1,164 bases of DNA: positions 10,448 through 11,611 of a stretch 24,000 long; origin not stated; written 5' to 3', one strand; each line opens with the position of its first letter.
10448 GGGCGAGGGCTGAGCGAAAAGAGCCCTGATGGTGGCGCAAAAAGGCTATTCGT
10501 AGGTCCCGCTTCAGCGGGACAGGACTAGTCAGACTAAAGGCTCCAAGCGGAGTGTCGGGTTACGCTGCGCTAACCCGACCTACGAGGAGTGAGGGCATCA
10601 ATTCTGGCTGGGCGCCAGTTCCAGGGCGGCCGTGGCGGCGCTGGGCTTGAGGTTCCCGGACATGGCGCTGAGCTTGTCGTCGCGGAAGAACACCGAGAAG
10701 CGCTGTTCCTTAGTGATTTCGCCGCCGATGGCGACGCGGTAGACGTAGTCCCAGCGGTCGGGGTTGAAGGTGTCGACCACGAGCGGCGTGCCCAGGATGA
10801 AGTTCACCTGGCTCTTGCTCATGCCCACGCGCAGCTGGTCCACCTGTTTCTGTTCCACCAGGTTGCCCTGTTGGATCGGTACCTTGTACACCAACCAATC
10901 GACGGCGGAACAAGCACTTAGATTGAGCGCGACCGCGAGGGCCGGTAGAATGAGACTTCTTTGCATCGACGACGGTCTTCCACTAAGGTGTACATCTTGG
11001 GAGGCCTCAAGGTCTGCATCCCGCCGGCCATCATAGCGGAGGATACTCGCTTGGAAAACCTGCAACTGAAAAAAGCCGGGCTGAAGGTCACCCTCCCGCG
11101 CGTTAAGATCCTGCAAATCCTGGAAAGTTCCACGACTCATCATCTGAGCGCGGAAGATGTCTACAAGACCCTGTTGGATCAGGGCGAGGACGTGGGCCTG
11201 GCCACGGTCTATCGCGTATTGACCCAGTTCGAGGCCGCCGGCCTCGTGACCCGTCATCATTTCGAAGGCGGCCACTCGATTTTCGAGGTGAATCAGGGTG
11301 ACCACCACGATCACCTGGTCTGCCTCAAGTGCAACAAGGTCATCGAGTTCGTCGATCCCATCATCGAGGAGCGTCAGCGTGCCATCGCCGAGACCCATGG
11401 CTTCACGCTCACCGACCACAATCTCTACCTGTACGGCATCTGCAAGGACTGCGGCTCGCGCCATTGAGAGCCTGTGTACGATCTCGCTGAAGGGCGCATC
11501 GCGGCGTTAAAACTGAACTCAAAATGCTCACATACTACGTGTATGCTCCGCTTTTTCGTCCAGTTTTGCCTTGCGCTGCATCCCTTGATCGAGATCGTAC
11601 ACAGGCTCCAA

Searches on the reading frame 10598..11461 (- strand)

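Call 16: search_protein_families(library=pfam, proteins=[window:10598-11461:-], max_evalue=0.001)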
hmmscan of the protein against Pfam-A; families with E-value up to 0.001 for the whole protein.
window:10598-11461:- (287 aa): 1 family
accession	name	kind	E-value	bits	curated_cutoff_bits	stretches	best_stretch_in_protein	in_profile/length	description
PF04355.18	BamE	-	4.8e-25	87.6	23.2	1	199-265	1-67/71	Outer membrane protein assembly factor BamE domain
